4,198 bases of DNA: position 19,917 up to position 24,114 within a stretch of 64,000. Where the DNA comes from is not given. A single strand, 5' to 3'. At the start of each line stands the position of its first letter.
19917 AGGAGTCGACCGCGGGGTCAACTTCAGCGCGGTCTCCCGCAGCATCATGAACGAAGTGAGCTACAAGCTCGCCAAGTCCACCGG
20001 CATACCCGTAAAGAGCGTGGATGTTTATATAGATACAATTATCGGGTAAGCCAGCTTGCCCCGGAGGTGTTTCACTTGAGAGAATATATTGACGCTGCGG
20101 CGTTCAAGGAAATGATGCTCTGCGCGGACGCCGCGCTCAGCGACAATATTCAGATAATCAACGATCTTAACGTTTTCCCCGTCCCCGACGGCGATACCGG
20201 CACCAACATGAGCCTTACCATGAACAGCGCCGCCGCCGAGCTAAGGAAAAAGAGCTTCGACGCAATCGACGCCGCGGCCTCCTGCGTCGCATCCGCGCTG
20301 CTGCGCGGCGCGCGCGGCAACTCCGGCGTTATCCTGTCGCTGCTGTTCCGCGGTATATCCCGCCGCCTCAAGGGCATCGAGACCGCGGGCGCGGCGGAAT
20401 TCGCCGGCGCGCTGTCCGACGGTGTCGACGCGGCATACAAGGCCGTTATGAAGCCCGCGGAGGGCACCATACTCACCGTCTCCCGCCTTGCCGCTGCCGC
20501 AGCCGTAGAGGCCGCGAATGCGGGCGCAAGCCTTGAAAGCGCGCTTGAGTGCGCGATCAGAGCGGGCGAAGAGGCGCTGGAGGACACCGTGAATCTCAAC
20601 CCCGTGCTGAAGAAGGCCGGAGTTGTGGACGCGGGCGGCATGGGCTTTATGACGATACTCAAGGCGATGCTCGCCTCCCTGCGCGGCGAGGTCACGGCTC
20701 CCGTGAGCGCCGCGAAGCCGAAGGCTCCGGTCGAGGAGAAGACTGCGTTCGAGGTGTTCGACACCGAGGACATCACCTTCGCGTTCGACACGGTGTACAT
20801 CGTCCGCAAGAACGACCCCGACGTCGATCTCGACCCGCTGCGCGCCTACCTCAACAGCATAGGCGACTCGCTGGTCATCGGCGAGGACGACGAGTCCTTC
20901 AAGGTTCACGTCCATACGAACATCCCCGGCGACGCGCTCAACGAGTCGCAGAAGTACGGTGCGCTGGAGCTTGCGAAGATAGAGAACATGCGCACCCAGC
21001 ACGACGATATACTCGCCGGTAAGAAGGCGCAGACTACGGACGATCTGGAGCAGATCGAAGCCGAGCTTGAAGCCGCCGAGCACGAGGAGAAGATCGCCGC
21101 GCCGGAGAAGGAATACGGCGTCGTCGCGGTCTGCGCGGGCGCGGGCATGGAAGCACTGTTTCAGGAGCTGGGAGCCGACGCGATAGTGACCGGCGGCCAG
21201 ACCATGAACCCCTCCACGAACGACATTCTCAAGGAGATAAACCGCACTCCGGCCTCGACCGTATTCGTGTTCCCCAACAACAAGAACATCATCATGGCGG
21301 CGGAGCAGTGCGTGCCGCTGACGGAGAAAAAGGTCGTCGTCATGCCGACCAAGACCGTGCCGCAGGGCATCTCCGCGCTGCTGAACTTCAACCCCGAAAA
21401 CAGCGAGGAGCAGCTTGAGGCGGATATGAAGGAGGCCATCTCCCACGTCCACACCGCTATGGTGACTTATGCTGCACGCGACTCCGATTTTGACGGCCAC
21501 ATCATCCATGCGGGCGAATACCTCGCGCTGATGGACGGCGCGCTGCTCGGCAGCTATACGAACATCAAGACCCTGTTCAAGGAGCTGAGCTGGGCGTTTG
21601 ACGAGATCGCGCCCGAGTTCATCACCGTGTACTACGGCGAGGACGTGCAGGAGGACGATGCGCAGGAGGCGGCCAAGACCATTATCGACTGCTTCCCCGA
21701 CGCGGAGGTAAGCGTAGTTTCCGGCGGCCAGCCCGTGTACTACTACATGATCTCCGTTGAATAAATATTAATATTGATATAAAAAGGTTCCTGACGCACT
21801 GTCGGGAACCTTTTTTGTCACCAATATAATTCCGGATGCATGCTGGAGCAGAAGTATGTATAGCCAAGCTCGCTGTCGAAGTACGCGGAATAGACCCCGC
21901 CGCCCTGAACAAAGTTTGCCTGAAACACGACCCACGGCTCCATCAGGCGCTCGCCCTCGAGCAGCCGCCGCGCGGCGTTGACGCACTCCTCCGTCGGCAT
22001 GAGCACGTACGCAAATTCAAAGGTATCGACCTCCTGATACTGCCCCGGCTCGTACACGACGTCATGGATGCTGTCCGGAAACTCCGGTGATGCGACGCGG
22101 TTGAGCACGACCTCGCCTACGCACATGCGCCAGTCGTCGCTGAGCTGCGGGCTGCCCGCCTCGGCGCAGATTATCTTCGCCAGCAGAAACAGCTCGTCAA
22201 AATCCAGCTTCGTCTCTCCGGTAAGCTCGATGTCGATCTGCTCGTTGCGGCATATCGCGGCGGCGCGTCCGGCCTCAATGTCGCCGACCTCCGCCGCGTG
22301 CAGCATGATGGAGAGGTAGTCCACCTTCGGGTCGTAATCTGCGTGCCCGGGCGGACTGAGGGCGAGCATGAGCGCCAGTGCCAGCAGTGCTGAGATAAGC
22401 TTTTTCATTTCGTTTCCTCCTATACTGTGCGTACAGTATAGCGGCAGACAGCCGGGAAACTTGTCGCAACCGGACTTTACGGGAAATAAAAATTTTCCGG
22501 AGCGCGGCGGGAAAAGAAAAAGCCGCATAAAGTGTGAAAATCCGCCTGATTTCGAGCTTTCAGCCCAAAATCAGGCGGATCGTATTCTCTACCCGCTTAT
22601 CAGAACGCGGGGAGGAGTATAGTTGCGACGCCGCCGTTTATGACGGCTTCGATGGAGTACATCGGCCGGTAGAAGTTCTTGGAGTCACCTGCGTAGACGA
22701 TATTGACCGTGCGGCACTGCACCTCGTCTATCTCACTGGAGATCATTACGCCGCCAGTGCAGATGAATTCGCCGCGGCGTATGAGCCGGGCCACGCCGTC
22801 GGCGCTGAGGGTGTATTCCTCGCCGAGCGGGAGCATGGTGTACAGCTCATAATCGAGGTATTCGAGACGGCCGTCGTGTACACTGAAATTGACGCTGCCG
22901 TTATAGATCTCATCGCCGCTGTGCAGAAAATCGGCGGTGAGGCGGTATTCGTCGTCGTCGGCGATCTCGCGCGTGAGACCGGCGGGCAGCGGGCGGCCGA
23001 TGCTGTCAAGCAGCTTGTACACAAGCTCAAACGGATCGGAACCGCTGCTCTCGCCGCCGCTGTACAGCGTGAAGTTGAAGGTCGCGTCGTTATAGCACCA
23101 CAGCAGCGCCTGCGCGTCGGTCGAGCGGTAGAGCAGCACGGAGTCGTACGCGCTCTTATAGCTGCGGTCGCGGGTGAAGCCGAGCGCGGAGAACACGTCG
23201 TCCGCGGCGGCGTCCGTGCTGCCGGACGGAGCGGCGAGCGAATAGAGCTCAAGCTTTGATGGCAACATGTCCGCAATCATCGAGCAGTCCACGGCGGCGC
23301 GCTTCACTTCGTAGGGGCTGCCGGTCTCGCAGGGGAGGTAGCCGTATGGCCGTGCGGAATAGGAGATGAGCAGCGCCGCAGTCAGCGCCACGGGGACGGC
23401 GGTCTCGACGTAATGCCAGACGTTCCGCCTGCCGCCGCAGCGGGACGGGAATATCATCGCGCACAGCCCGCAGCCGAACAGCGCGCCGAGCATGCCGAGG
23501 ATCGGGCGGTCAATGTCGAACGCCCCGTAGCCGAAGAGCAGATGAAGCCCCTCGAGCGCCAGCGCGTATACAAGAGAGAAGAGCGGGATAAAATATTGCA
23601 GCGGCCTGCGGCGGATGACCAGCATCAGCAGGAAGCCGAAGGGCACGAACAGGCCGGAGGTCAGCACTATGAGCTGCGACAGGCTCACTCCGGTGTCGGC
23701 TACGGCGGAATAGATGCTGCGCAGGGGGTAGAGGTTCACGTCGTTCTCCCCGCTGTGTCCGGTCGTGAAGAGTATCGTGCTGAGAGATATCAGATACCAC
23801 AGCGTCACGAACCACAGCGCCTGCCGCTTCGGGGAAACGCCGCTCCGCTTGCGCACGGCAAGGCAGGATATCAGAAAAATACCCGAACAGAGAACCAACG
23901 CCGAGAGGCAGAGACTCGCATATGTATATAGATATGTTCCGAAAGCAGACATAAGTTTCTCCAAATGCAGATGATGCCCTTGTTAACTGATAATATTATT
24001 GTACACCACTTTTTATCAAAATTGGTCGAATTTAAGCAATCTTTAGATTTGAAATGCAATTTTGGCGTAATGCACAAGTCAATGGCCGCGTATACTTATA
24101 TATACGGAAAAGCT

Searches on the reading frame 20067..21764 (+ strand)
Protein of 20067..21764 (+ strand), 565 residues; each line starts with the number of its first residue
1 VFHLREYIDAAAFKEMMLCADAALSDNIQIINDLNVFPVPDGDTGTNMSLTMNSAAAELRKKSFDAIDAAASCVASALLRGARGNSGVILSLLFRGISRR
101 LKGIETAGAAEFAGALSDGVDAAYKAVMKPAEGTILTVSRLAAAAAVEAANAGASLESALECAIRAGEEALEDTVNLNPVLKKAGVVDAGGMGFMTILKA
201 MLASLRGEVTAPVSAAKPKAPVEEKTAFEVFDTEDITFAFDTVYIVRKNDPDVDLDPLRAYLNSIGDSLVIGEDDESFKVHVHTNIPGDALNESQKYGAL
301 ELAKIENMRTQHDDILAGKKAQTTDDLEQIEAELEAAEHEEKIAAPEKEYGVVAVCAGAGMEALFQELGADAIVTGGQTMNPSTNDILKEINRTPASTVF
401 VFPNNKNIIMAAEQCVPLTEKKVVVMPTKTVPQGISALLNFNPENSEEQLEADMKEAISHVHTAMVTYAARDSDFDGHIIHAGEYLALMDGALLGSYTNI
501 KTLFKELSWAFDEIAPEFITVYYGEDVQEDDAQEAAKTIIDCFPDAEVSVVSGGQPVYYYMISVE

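Call 51: search_protein_families(library=ncbifam, proteins=[window:20067-21764:+], max_evalue=1e-8)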
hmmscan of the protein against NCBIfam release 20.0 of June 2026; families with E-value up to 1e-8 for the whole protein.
window:20067-21764:+ (565 aa): 3 families
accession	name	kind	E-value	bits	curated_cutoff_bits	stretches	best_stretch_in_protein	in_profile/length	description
TIGR03599.1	YloV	subfamily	5.1e-171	569.8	396.1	1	13-565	1-530/530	DAK2 domain fusion protein YloV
NF038248.1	FakA_VfrB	equivalog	2.1e-144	482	975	1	7-565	2-549/549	fatty acid kinase catalytic subunit FakA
NF011049.0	PRK14479.1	subfamily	7.7e-11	41.2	492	1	20-205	371-566/568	dihydroxyacetone kinase family protein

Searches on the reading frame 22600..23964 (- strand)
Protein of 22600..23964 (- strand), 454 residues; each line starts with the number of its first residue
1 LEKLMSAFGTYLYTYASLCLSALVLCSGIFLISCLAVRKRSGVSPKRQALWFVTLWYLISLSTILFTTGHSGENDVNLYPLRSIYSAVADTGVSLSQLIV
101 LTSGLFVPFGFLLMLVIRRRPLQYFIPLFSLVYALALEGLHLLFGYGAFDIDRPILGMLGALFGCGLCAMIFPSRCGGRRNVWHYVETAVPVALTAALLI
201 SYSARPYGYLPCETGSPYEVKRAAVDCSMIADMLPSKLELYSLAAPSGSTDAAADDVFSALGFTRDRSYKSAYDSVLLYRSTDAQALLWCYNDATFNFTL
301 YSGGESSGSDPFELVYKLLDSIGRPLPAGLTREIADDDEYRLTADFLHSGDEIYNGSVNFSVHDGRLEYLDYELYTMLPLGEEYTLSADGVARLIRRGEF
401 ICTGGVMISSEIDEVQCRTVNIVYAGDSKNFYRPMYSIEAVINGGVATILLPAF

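Call 51: search_protein_families(library=ncbifam, proteins=[window:22600-23964:-], max_evalue=1e-8)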
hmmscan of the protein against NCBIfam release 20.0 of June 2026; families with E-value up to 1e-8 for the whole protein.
window:22600-23964:- (454 aa): 0 families

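Call 78: search_protein_families(library=pfam, proteins=[window:22600-23964:-], max_evalue=0.00001)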
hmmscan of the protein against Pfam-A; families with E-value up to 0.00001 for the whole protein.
window:22600-23964:- (454 aa): 1 family
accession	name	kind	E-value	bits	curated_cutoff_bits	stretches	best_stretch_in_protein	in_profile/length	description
PF04892.17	VanZ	-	1.1e-10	42.7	30.1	1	58-171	5-125/126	VanZ like family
